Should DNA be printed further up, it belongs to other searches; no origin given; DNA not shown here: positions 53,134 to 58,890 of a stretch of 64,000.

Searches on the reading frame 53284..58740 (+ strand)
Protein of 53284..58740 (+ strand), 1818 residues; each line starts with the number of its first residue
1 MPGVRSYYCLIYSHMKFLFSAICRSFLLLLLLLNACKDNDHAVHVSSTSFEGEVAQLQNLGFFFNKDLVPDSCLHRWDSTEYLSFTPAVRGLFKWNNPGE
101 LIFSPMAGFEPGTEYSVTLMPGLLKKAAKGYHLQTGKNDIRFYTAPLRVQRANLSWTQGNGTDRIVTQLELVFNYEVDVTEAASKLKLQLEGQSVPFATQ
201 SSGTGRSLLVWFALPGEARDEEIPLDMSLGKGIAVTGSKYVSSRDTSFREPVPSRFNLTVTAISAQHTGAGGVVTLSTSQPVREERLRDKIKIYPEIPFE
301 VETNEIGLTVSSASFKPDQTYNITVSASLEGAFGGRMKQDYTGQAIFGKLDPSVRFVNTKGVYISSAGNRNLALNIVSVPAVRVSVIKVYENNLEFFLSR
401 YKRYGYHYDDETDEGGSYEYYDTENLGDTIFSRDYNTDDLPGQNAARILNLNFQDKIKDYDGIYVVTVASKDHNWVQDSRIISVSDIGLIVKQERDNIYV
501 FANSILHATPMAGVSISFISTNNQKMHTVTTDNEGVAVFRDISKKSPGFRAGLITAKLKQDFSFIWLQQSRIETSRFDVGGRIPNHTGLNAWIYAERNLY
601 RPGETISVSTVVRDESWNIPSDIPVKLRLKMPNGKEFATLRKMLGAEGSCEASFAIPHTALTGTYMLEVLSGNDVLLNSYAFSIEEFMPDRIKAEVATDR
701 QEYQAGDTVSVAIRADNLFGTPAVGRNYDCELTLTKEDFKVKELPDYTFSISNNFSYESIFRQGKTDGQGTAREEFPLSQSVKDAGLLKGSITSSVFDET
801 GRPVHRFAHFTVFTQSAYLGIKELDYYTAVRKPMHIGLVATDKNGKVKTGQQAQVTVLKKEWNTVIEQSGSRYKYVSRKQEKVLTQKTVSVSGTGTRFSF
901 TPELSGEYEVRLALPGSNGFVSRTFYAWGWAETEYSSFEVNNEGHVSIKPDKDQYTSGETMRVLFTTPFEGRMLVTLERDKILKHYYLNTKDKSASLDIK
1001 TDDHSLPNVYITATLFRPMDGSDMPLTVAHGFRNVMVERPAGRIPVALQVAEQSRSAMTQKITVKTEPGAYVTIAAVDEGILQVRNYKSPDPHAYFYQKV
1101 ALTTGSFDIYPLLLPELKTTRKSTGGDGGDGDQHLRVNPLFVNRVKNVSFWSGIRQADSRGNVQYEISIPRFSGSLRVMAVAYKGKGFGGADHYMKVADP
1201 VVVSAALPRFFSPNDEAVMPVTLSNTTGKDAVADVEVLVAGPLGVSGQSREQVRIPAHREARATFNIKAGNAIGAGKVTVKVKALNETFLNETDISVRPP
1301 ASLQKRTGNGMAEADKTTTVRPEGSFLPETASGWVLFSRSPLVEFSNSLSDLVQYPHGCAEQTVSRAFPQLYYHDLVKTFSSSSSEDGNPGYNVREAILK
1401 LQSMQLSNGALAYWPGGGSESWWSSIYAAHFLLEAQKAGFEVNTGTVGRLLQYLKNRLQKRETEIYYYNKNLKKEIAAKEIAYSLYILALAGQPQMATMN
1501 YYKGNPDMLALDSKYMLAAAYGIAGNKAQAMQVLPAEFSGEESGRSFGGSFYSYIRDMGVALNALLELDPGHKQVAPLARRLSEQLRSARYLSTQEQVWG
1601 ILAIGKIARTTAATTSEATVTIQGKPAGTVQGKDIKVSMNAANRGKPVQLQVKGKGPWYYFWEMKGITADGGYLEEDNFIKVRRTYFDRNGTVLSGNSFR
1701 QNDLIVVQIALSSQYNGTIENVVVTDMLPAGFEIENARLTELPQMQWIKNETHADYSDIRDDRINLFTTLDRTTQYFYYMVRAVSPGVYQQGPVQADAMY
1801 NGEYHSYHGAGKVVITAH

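Call 71: search_protein_families(library=pfam, proteins=[window:53284-58740:+], max_evalue=0.001)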
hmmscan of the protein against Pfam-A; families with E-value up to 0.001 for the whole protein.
window:53284-58740:+ (1818 aa): 11 families
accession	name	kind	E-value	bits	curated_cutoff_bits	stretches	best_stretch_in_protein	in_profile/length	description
PF07703.20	A2M_BRD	-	2e-25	90.2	22.7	1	947-1083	2-139/140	Alpha-2-macroglobulin bait region domain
PF11974.14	bMG3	-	3.6e-24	85.1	34.9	1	484-582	1-101/103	Bacterial alpha-2-macroglobulin MG3 domain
PF01835.25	MG2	-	5.9e-23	81.5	32.8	1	591-679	2-91/96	MG2 domain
PF17973.7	bMG10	-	1.3e-22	80.8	26.2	1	1680-1803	2-131/131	Bacterial Alpha-2-macroglobulin MG10 domain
PF17972.7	bMG5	-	1.6e-16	61.3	26.5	1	690-808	1-121/127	Bacterial Alpha-2-macroglobulin MG5 domain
PF17962.7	bMG6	-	6.7e-09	36.3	23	1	826-930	9-112/112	Bacterial macroglobulin domain 6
PF00207.28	A2M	-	2.1e-08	34.3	21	1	1150-1236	3-91/92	Alpha-2-macroglobulin family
PF19516.4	DUF6049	-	7.7e-06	25.3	30.1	1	1215-1308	587-679/708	Family of unknown function (DUF6049)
PF13205.12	Big_5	-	5.5e-05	24.3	23.6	0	51-142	16-103/105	Bacterial Ig-like domain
PF07678.20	TED_complement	-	0.0001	21.9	22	1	1346-1461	16-129/312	A-macroglobulin TED domain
PF21142.3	A2M_bMG2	-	0.00054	20.4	25.5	0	359-466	4-102/119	Bacterial alpha-2 macroglobulin MG2 domain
